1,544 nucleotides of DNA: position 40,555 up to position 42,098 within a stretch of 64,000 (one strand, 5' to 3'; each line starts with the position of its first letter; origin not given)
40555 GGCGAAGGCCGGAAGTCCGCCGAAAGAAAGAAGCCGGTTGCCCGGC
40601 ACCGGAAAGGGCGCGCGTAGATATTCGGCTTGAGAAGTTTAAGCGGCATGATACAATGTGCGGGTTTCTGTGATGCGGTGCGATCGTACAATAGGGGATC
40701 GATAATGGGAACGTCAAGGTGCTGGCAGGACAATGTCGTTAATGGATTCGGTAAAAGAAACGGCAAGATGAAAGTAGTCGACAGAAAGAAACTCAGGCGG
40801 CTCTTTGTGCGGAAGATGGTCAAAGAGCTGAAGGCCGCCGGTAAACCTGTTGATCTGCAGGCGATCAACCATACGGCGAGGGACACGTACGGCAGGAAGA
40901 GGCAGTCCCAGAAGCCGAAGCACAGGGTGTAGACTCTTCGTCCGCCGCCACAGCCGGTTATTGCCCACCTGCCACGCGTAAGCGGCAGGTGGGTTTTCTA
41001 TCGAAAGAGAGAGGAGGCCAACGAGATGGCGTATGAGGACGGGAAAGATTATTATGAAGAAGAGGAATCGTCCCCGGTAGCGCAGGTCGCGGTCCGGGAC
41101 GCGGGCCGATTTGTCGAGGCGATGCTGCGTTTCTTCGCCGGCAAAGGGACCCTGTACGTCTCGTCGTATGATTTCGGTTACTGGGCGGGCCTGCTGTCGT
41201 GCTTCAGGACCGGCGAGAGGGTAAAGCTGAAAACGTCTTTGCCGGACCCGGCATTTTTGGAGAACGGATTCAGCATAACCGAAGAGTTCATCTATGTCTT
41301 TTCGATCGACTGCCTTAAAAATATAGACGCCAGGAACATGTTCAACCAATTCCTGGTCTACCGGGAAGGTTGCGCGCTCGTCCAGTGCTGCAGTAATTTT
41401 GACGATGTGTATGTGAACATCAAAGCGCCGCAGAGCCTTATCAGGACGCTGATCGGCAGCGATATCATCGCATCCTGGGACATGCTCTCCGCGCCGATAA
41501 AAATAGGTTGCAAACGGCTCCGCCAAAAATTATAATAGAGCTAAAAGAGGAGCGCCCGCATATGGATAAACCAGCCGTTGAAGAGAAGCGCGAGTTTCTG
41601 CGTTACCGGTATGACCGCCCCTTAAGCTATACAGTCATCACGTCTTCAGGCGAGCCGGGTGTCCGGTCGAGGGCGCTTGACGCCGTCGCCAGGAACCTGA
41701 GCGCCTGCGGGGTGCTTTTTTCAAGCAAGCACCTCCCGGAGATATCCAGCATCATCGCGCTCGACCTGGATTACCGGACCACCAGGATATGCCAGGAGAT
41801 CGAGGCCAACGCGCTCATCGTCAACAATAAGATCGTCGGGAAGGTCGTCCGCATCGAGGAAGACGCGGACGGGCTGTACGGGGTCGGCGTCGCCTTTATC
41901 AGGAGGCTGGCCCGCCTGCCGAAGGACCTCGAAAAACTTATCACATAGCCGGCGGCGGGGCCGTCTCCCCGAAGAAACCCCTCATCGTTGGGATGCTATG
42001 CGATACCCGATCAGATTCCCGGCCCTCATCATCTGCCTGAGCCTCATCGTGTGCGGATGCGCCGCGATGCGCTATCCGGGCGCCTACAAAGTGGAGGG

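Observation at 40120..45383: Two CxxC-x17-CxxC paralogs, each partnered with a small lysine-rich ORF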

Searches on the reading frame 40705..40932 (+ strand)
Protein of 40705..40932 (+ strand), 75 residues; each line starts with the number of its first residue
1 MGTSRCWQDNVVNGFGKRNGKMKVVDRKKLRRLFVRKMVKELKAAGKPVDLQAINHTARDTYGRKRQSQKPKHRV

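Call 4: search_protein_families(library=ncbifam, proteins=[window:40705-40932:+], max_evalue=0.1)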
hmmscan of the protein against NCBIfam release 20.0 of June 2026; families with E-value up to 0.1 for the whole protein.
window:40705-40932:+ (75 aa): 0 families

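Call 5: search_protein_families(library=pfam, proteins=[window:40705-40932:+], max_evalue=0.1)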
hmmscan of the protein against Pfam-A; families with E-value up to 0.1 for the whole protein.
window:40705-40932:+ (75 aa): 0 families

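Call 13: find_homologous_proteins(query=window:40705-40932:+, max_evalue=0.01)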
Query window:40705-40932:+ (75 aa): 69 proteins with E <= 0.01 among 69 candidates.
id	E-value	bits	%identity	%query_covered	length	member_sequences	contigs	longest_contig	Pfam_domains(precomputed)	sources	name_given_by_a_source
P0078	1.6e-39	150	95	100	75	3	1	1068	-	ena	-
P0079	1.9e-38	147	92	100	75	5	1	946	-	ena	-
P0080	6.1e-27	111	73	97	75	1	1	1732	-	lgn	-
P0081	1.2e-25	106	71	100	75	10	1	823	-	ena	-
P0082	5.5e-25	104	69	100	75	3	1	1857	-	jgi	jgi:predicted XRE-type DNA-binding protein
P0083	6.2e-25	104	72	100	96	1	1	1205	-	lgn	-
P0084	1.2e-24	103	69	100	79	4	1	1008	-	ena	-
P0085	1.2e-24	103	67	100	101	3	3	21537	-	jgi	-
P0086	2.2e-24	102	71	100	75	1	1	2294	-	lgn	-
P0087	5.2e-24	101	67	100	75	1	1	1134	-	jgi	jgi:hypothetical protein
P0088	8.1e-24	101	67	100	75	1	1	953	-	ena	-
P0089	9.2e-24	101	65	100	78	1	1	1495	-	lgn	-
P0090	1.1e-23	100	65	100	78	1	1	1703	-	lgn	-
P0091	1.4e-23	100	65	100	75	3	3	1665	-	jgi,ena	-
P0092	1.9e-23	100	64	100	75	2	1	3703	-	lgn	-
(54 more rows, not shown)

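Call 21: find_related_loci(query=A2, collection=metagenome_contigs, flank=4000)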
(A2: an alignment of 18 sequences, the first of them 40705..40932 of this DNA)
Query A2 (75 aa) in metagenome_contigs; peptide patterns used: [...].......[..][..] (x = any residue, [..] = any of these).
213 stretches matched a pattern; 41 encode a relative of the query (tblastn E <= 1e-3); 41 distinct loci.
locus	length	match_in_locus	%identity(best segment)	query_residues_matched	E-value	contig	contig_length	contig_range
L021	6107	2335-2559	91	1-75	6e-43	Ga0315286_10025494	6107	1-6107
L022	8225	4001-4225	71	1-75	8e-32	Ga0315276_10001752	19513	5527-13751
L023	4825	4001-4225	67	1-75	9e-31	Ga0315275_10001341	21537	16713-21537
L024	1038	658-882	65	1-75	1e-30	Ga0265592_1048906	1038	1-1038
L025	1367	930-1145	67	1-72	7e-27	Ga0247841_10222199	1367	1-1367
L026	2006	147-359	62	1-73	3e-24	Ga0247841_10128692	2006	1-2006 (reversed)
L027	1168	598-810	62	1-73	2e-24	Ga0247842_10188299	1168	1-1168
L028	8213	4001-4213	62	1-73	1e-23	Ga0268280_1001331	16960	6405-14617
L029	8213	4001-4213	59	1-73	5e-23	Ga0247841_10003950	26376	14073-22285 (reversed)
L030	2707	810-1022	63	1-73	5e-23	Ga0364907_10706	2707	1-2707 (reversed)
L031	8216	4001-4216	58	1-72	1e-22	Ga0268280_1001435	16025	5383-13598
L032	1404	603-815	60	1-73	2e-22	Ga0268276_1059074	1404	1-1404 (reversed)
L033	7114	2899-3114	57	1-72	2e-22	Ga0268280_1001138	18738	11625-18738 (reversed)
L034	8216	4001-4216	58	1-72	1e-22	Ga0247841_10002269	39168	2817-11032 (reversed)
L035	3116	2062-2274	60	1-73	3e-21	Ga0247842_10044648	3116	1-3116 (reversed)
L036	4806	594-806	60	1-73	3e-21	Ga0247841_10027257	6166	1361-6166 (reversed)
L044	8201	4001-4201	49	1-74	9e-14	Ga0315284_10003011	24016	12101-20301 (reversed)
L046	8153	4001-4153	58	14-66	2e-13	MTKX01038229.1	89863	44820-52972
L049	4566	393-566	57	14-73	5e-13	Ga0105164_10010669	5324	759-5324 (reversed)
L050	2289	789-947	58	14-68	8e-13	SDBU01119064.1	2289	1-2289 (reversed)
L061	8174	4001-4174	45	14-71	4e-8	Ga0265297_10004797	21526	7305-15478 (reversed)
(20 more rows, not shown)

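Call 26: search_solved_structures(query=A2, max_evalue=10, show_alignments=3)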
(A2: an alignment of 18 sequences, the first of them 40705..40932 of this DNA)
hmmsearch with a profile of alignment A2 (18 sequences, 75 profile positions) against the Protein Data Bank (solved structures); distinct sequences matched with E-value up to 10: 2.
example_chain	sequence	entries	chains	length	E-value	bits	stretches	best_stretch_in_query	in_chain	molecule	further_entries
5xau_A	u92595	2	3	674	1.2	12.5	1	35-58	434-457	Laminin subunit alpha-5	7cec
23vu_A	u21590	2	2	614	3.1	11.1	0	49-71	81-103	UnCas12m4a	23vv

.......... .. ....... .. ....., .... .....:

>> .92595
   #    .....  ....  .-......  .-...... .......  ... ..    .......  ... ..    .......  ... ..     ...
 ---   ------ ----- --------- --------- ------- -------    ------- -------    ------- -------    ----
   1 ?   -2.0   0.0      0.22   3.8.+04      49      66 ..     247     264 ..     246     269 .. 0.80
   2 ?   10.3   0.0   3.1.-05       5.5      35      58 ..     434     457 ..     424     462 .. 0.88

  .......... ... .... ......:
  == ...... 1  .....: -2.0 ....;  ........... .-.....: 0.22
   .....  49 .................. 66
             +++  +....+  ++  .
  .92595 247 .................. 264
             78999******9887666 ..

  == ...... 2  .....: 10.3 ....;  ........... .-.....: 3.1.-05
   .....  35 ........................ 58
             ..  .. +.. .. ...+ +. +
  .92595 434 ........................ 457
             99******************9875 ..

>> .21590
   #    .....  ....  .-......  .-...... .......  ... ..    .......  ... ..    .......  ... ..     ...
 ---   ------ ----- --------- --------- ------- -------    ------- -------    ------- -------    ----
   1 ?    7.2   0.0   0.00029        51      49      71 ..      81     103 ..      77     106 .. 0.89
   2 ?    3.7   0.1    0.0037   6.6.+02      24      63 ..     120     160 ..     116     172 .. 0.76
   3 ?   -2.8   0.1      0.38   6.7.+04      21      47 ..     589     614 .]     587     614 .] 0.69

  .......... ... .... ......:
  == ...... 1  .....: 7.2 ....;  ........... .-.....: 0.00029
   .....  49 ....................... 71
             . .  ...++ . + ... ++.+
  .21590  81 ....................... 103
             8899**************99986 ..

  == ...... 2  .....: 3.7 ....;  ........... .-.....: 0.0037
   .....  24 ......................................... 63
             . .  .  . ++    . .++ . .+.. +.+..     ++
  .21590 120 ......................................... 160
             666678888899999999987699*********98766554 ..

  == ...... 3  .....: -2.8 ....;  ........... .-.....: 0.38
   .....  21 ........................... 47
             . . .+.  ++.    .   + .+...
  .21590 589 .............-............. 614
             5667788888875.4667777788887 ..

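Call 55: predict_structure(alignment_id=A4)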
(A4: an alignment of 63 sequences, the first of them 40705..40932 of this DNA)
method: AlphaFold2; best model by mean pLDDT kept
length: 75 residues; sequences in the alignment: 63
mean_pLDDT: 78.1   pTM: 0.54
mean pLDDT of the five models: 78.1, 78.0, 77.0, 76.9, 72.0
residues with pLDDT >= 90: 32; 70-90: 20; 50-70: 16; < 50: 7
segments of 3 or more residues with pLDDT < 50: 10-12
pLDDT, mean of each block of 10 residues (from residue 1): 51 52 86 95 94 93 80 70
secondary structure, 60 per line:
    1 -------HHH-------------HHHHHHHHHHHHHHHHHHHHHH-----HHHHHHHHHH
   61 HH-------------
elements in order: H24-45 H51-62

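Call 77: search_protein_families(library=pfam, alignment_id=A7, max_evalue=0.00001)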
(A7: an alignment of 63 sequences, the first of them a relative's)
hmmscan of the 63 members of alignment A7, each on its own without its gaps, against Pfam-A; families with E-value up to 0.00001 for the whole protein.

A. member 1, L022:1390-2754:+ (455 aa): 0 families

B. families by the number of members that match (of 63 scanned): 58 families (the first 25 are shown)
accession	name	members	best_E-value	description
PF01553.26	Acyltransferase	5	5.2e-31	Acyltransferase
PF00005.33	ABC_tran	3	3.1e-51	ABC transporter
PF04452.19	Methyltrans_RNA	3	7.3e-37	RNA methyltransferase domain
PF13304.12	AAA_21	3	1.6e-14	AAA domain, putative AbiEii toxin, Type IV TA system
PF02463.25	SMC_N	3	1.2e-08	RecF/RecN/SMC N terminal domain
PF01544.23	CorA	2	2.3e-70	CorA-like Mg2+ transporter protein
PF01253.27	SUI1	2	1.2e-15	Translation initiation factor SUI1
PF12848.13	ABC_tran_Xtn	2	7.3e-15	ABC transporter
PF13476.12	AAA_23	2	3.3e-07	AAA domain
PF02896.24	PEP-utilizers_C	1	9.4e-79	PEP-utilising enzyme, PEP-binding domain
PF02673.24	BacA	1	7.7e-73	Bacitracin resistance protein BacA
PF00459.30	Inositol_P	1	1.6e-58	Inositol monophosphatase family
PF01668.23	SmpB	1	2.3e-54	SmpB protein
PF01266.30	DAO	1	2.5e-53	FAD dependent oxidoreductase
PF01895.24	PhoU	1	3.3e-44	PhoU domain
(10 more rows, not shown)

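Call 78: search_protein_families(library=pfam, proteins=[L028:3186-3899:+, L028:4278-4643:+, L029:4170-5819:+, L035:1474-1959:+, L035:2338-3114:+, L044:2514-3584:+, L044:4155-4931:+, L050:993-1268:+, L036:870-2120:+, L049:642-1265:+], max_evalue=0.0001)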
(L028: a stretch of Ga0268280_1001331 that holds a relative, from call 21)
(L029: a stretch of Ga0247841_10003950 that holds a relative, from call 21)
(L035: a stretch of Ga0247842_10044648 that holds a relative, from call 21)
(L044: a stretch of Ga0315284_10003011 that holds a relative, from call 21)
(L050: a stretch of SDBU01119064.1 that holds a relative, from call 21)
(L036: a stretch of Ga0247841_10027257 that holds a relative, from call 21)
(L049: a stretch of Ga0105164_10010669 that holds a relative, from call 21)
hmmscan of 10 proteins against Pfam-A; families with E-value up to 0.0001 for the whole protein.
L028:3186-3899:+ (238 aa): 2 families
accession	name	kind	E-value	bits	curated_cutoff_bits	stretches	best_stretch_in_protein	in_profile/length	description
PF04452.19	Methyltrans_RNA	-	7.3e-37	126.9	23.9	1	76-235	5-164/165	RNA methyltransferase domain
PF20260.4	PUA_4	-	2.9e-07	30.9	23.9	1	20-67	1-48/48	RNA methyltransferase PUA domain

L028:4278-4643:+ (122 aa): 1 family
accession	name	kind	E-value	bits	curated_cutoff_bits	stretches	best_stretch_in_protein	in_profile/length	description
PF07963.17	N_methyl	-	6.3e-05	22.8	21.2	1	2-26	1-25/27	Prokaryotic N-terminal methylation motif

L029:4170-5819:+ (550 aa): 1 family
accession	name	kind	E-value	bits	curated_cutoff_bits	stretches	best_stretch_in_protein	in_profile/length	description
PF13231.12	PMT_2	-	1.9e-11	44.9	26.1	1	87-224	4-143/160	Dolichyl-phosphate-mannose-protein mannosyltransferase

L035:1474-1959:+ (162 aa): 1 family
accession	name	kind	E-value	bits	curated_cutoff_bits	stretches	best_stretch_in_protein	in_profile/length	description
PF04452.19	Methyltrans_RNA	-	1.1e-36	126.4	23.9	1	3-159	8-164/165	RNA methyltransferase domain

L035:2338-3114:+ (259 aa): 0 families

L044:2514-3584:+ (357 aa): 3 families
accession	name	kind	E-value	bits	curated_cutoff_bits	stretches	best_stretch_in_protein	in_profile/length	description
PF10503.15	Esterase_PHB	-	5.6e-10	39.3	23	1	94-230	4-135/219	Esterase PHB depolymerase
PF00756.26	Esterase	-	1.1e-06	29.1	22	1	91-228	8-151/251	Putative esterase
PF02230.22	Abhydrolase_2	-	2.9e-05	24.5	23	1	106-251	13-170/217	Phospholipase/Carboxylesterase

L044:4155-4931:+ (259 aa): 1 family
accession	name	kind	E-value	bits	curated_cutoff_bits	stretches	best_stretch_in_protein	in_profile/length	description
PF01553.26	Acyltransferase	-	9.3e-26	90.6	23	1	79-204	1-131/132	Acyltransferase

L050:993-1268:+ (92 aa): 0 families

L036:870-2120:+ (417 aa): 1 family
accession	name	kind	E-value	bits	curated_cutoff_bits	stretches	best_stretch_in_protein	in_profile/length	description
PF22322.1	DUF6973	-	3.5e-08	33.5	27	1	246-318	2-84/124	Domain of unknown function (DUF6973)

L049:642-1265:+ (208 aa): 4 families
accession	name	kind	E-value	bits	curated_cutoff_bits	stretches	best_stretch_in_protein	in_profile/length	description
PF02915.23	Rubrerythrin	-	3.7e-31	108.8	22.8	1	29-155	2-136/137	Rubrerythrin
PF21349.2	RUBY_RBDX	-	6.7e-12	45.1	26.5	1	173-202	1-30/30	Rubrerythrin, rubredoxin-like domain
PF00210.30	Ferritin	-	1.8e-06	28.4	24.5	1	30-159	4-139/142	Ferritin-like domain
PF23458.2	DUF7130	-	4.6e-05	23.7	35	1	150-199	32-81/89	Domain of unknown function (DUF7130)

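Call 88: search_protein_families(library=pfam, proteins=[L022:4797-5168:+, L044:4879-5256:+, L028:5153-5539:+, L061:5237-5557:+, L028:2835-3158:+, L022:2855-3319:-, L046:2126-2581:-, L028:4650-5153:+, L031:4731-6680:+], max_evalue=0.0001)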
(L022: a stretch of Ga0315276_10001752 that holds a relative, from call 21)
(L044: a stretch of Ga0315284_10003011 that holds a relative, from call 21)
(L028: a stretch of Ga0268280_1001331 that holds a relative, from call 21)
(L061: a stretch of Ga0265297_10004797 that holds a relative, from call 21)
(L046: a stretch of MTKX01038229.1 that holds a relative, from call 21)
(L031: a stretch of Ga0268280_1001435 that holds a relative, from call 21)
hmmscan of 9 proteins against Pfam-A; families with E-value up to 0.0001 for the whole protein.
L022:4797-5168:+ (124 aa): 1 family
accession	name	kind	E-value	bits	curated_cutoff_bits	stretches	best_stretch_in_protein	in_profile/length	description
PF20460.3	DUF6713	-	9.5e-36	122.7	27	1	6-117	2-113/117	Family of unknown function (DUF6713)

L044:4879-5256:+ (126 aa): 0 families

L028:5153-5539:+ (129 aa): 0 families

L061:5237-5557:+ (107 aa): 1 family
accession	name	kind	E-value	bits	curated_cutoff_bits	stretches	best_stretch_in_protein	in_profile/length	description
PF01741.23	MscL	-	7.7e-39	133.3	27.4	1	3-105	1-101/123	Large-conductance mechanosensitive channel, MscL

L028:2835-3158:+ (108 aa): 0 families

L022:2855-3319:- (155 aa): 0 families

L046:2126-2581:- (152 aa): 1 family
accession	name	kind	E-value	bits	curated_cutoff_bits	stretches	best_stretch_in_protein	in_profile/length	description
PF01668.23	SmpB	-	2.3e-54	183.6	27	1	4-146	1-142/143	SmpB protein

L028:4650-5153:+ (168 aa): 0 families

L031:4731-6680:+ (650 aa): 6 families
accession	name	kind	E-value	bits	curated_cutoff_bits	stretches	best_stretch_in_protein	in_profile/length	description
PF00005.33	ABC_tran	-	3.1e-51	174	25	2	18-148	2-137/137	ABC transporter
PF12848.13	ABC_tran_Xtn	-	7.3e-15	55.3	25.9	1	188-264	2-78/85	ABC transporter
PF13304.12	AAA_21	-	2.6e-09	38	27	0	314-334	3-23/304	AAA domain, putative AbiEii toxin, Type IV TA system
PF02463.25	SMC_N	-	1.2e-08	35.1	40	0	400-473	134-213/220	RecF/RecN/SMC N terminal domain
PF13476.12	AAA_23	-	3.6e-06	28.2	27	0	312-335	21-44/201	AAA domain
PF13555.12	AAA_29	-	3.4e-05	23.9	27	0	303-336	15-48/61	P-loop containing region of AAA domain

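Call 92: search_protein_families(library=padloc, proteins=[window:40705-40932:+], max_evalue=0.01)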
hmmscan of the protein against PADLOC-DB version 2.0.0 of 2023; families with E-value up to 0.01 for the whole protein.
window:40705-40932:+ (75 aa): 0 families

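Call 93: search_protein_families(library=phrogs, proteins=[window:40705-40932:+], max_evalue=0.01)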
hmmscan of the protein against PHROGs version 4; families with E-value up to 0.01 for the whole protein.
window:40705-40932:+ (75 aa): 0 families

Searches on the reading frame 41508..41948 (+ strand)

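Call 4: search_protein_families(library=ncbifam, proteins=[window:41508-41948:+], max_evalue=0.1)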
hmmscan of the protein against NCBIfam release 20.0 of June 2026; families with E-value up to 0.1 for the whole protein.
window:41508-41948:+ (146 aa): 1 family
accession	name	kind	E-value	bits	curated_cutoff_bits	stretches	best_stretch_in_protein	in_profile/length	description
TIGR02266.1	gmx_TIGR02266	paralog_domain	0.095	12.9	68.7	0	54-132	14-82/96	TIGR02266 family protein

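Call 5: search_protein_families(library=pfam, proteins=[window:41508-41948:+], max_evalue=0.1)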
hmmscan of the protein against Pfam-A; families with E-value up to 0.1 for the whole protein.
window:41508-41948:+ (146 aa): 1 family
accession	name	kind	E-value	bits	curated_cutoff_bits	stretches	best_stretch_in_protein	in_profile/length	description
PF07238.19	PilZ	-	8.2e-06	26.5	22.5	1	26-133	1-88/102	PilZ domain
